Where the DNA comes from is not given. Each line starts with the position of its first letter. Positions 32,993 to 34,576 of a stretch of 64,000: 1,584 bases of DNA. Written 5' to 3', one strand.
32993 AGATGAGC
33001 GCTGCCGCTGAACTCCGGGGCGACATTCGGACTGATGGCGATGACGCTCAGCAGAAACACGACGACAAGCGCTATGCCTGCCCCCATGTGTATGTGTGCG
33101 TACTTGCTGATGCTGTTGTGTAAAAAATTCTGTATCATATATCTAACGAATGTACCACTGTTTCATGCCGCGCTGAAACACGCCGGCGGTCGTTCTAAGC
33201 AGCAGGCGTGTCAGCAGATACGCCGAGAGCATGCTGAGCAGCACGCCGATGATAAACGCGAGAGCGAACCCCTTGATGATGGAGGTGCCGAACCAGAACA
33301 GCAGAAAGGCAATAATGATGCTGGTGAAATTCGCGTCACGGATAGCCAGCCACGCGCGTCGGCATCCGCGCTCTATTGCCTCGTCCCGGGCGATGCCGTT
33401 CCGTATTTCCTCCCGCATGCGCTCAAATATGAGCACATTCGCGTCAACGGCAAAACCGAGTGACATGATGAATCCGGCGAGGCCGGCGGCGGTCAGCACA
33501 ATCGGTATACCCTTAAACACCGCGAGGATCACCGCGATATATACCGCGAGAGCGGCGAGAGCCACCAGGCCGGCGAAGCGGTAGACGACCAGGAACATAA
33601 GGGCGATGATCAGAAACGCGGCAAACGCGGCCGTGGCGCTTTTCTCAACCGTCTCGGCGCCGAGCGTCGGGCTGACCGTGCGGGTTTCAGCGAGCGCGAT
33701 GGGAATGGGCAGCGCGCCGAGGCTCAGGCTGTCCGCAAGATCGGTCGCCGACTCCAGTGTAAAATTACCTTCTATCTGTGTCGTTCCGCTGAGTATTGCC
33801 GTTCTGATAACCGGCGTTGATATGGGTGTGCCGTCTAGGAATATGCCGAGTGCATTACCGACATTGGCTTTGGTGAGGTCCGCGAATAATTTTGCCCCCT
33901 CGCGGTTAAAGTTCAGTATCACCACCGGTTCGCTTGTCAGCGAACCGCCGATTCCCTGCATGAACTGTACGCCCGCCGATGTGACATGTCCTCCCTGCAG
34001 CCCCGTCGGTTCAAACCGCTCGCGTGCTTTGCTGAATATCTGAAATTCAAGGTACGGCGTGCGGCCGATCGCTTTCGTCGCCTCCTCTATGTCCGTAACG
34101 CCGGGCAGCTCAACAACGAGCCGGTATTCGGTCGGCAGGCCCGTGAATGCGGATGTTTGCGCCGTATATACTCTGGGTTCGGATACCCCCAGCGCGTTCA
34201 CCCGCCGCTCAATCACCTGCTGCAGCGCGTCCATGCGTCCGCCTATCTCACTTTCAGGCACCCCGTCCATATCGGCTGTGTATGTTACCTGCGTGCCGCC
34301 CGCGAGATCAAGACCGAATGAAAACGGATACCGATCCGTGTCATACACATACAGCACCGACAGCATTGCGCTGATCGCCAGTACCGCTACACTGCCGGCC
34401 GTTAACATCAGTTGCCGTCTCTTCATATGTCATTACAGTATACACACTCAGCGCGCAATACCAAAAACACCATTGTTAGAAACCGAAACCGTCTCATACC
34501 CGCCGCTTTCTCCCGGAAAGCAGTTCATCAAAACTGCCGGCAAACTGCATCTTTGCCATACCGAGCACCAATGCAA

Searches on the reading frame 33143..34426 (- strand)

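Call 14: search_protein_families(library=ncbifam, proteins=[window:33143-34426:-], max_evalue=0.00001)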
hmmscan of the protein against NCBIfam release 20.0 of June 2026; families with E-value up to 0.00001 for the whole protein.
window:33143-34426:- (427 aa): 23 families
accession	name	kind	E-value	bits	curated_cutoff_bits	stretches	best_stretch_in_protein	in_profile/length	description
NF009583.0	PRK13024.1-3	subfamily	4.7e-95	319.2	721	1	17-413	16-431/755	protein translocase subunit SecDF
TIGR01129.1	secD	equivalog_domain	6.9e-95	318.5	244.4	2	143-410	135-397/397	protein translocase subunit SecD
NF009585.0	PRK13024.1-5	equivalog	5.5e-75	253.1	1037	1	141-413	381-647/993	protein translocase subunit SecDF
NF011315.0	PRK14726.1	equivalog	1.6e-66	225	1249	1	162-411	273-522/855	protein translocase subunit SecDF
TIGR00916.1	2A0604s01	subfamily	5.6e-59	199.5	148.6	1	173-402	1-230/231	SecD/SecF family protein translocase subunit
NF009581.0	PRK13024.1-1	equivalog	4.5e-52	177.2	1058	1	202-411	199-408/752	protein translocase subunit SecDF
NF009584.0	PRK13024.1-4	equivalog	8.4e-51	173.2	1171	1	36-411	33-410/759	protein translocase subunit SecDF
NF009580.0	PRK13023.1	equivalog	1.7e-43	148.9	1153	1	165-410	199-444/775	protein translocase subunit SecDF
NF009545.0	PRK12933.1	equivalog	1.5e-42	145.9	728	1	99-413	257-593/604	protein translocase subunit SecD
NF009540.0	PRK12911.1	equivalog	6.4e-38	129.8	1878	1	186-409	835-1057/1403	bifunctional preprotein translocase subunit SecD/SecF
NF006218.0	PRK08343.1-4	subfamily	8.9e-31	107.1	383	1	11-399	10-374/392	preprotein translocase subunit SecD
NF009582.0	PRK13024.1-2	equivalog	1.2e-30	106.2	723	1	202-410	276-484/859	protein translocase subunit SecDF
NF046001.1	SecDF_plasm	equivalog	4.7e-29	101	500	1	219-413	310-503/878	protein translocase subunit SecDF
TIGR00966.2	transloc_SecF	equivalog_domain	1.8e-19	70.3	160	1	244-406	107-272/279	protein translocase subunit SecF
NF006216.0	PRK08343.1-2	equivalog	3.5e-18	65.7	519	1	224-400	309-488/506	preprotein translocase subunit SecD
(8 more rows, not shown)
